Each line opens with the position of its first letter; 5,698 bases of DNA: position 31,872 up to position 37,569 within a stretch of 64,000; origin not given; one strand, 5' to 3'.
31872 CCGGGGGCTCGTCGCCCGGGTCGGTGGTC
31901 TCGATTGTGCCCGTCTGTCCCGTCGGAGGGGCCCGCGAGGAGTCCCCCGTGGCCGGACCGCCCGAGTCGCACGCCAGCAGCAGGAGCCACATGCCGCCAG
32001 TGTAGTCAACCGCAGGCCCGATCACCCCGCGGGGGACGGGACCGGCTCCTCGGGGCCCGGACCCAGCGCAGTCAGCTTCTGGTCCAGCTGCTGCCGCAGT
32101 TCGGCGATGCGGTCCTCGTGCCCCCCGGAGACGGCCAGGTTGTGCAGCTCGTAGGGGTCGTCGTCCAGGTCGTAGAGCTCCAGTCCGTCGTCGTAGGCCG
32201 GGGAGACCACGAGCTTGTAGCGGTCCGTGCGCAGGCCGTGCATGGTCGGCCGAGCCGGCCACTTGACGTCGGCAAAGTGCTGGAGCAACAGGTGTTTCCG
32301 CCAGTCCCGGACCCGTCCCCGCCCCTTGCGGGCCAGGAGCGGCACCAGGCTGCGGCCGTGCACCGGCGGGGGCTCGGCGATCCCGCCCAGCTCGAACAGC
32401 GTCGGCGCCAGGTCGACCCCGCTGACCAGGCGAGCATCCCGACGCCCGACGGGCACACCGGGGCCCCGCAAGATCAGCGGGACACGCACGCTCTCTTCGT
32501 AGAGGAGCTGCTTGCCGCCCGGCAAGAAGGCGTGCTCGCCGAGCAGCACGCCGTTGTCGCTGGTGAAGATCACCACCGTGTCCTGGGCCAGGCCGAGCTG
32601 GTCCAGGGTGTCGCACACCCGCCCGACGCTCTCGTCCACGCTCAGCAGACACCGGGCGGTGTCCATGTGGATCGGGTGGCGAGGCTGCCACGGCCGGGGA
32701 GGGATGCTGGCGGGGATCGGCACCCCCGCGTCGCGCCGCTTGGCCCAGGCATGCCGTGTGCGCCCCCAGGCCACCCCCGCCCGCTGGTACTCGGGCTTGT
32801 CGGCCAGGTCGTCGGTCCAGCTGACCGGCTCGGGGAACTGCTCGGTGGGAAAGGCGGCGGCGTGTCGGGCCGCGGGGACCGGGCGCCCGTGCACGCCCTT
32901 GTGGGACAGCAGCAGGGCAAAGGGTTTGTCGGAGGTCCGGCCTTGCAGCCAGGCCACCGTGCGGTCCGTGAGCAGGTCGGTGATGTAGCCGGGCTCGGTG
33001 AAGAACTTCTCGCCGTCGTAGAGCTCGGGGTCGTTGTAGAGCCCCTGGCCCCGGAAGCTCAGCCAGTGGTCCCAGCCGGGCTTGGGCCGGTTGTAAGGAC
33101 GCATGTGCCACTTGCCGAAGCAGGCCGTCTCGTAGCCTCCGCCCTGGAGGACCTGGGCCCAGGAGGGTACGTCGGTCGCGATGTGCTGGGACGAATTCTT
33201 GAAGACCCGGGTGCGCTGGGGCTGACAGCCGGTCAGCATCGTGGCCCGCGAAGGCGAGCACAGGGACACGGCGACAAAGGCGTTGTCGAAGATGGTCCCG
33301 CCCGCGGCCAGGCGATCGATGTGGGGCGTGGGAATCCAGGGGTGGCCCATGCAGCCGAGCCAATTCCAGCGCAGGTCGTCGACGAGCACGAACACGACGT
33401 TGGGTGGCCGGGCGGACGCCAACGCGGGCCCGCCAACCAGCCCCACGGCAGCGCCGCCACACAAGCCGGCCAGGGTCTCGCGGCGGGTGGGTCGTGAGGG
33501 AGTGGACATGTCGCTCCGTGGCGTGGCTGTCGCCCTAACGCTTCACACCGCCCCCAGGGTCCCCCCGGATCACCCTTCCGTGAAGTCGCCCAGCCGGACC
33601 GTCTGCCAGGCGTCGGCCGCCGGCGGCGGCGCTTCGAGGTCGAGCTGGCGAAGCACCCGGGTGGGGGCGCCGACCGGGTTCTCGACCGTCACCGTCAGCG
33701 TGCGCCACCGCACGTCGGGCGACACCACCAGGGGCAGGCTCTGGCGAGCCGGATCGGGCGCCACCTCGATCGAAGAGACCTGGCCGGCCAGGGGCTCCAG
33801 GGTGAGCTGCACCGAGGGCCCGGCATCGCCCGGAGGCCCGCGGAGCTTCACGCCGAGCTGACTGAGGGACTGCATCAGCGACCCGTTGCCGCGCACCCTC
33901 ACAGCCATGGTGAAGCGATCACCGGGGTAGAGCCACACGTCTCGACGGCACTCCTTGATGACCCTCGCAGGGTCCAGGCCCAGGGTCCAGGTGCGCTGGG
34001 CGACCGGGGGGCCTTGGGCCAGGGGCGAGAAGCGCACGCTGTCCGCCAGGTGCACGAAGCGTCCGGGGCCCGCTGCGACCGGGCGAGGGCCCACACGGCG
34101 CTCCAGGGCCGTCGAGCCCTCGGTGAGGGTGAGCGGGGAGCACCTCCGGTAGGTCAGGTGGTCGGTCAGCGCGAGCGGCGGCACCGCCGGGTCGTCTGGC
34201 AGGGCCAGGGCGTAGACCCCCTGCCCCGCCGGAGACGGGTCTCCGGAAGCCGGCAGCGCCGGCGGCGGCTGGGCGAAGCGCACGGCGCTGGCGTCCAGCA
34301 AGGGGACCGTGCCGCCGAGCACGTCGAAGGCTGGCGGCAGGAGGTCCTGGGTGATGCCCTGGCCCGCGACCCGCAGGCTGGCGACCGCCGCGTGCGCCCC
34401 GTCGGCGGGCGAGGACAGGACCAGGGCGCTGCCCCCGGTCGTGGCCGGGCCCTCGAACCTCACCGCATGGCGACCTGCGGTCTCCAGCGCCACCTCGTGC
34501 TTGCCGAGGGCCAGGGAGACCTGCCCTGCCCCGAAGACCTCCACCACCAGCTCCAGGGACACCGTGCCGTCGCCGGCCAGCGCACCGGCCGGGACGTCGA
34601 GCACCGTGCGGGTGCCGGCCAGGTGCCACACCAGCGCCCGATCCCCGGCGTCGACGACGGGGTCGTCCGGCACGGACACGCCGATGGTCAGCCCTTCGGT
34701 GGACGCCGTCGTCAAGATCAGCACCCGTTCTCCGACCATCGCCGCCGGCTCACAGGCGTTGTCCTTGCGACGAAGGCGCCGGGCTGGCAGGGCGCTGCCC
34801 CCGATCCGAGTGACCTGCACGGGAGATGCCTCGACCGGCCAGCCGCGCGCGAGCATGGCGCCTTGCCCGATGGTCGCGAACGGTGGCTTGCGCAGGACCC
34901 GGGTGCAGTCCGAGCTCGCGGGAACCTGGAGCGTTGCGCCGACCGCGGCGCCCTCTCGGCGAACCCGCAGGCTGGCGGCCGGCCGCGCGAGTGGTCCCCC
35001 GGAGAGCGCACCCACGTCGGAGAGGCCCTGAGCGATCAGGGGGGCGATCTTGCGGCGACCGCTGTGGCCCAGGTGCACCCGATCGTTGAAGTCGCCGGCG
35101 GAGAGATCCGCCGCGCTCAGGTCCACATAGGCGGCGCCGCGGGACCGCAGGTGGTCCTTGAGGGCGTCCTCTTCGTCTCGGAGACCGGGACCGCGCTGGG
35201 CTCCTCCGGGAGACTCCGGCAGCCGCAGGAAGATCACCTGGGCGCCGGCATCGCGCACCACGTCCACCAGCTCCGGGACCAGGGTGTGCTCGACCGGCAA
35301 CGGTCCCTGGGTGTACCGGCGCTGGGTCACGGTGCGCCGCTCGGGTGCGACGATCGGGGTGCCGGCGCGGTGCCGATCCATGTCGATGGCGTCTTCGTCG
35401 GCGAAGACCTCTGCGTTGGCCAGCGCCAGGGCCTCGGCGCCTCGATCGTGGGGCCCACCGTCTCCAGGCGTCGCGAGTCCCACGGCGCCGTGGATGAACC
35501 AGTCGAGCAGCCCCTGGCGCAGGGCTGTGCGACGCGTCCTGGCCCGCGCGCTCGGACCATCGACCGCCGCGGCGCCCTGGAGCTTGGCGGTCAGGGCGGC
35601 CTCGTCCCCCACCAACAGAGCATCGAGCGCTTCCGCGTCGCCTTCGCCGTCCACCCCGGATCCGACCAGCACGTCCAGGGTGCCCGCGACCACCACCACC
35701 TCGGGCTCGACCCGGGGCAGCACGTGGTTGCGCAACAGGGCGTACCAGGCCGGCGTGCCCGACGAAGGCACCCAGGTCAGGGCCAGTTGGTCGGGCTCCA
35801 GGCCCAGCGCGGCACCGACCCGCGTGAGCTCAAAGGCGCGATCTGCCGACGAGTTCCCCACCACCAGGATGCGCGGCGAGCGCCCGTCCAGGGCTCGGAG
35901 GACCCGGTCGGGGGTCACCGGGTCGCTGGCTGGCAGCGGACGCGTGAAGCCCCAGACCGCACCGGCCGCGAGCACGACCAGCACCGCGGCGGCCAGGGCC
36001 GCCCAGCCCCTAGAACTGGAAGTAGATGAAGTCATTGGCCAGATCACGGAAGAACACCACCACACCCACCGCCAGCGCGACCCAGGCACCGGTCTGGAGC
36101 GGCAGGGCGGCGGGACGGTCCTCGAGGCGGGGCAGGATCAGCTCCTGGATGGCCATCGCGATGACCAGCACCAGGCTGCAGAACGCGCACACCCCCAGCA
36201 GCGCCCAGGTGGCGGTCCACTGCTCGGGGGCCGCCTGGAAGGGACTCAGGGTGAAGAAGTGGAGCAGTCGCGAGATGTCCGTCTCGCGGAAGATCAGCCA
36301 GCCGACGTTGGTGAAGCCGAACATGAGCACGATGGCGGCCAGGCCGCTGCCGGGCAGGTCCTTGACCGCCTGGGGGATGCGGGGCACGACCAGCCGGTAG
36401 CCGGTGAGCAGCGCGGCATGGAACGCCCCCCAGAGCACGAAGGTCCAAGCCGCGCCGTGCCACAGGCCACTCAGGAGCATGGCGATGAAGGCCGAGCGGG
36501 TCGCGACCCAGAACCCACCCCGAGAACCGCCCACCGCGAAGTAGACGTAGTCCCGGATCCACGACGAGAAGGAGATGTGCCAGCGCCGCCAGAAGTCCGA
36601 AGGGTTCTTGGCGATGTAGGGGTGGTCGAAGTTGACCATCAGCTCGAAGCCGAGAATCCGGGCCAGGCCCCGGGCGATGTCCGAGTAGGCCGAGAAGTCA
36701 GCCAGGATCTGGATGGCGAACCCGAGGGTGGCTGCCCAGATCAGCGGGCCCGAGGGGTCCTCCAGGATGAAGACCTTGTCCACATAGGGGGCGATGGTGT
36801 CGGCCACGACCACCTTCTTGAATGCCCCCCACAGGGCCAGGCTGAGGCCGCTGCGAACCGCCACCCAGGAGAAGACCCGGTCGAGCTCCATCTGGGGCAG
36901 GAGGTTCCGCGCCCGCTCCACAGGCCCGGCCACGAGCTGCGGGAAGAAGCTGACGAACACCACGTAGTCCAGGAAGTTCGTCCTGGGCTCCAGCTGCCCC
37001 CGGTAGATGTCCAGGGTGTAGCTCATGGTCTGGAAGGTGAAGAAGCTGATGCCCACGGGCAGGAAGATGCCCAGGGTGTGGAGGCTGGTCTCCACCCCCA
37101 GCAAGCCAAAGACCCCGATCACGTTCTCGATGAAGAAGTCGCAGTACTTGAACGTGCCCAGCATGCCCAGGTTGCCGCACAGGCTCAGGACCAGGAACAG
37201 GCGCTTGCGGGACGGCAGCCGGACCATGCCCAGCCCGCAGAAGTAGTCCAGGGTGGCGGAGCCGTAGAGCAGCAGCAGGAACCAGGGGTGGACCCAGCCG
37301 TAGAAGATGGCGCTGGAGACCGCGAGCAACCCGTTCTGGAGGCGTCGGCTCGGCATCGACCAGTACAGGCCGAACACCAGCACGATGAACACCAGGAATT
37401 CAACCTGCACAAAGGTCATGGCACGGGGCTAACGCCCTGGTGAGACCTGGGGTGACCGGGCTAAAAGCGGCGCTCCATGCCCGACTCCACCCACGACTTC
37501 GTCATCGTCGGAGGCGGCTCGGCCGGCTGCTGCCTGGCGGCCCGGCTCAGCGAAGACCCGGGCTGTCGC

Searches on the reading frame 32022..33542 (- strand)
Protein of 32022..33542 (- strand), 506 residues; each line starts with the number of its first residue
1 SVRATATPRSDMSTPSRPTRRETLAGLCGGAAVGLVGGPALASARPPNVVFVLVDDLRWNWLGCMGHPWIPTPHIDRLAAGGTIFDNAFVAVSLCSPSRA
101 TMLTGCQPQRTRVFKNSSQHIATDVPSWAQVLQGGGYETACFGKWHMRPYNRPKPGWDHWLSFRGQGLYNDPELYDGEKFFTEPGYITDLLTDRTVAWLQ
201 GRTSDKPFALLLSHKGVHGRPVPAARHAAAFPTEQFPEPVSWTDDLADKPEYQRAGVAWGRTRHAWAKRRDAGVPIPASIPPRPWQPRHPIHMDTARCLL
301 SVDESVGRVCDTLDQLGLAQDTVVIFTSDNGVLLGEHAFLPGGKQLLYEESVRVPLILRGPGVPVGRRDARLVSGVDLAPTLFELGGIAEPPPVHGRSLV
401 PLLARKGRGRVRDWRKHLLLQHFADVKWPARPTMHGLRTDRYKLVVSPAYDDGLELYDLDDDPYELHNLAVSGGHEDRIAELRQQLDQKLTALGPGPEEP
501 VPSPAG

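Call 27: search_protein_families(library=pfam, proteins=[window:32022-33542:-], max_evalue=0.00001)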
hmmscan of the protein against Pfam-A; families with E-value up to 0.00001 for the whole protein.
window:32022-33542:- (506 aa): 3 families
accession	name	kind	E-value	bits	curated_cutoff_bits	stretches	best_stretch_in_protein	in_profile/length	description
PF00884.28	Sulfatase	-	1.7e-56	192.2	25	1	47-388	1-301/301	Sulfatase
PF16347.10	SGSH_C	-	3.9e-26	92.5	29.3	1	335-489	1-151/154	N-sulphoglucosamine sulphohydrolase, C-terminal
PF01663.27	Phosphodiest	-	1.2e-08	35.4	23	0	49-118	1-67/342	Type I phosphodiesterase / nucleotide pyrophosphatase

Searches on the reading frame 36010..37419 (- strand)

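Call 27: search_protein_families(library=pfam, proteins=[window:36010-37419:-], max_evalue=0.00001)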
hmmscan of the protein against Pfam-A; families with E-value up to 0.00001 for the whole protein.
window:36010-37419:- (469 aa): 1 family
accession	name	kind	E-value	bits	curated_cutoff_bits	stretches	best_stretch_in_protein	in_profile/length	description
PF03062.24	MBOAT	-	4.7e-22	79.2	27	1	147-348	79-301/337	MBOAT, membrane-bound O-acyltransferase family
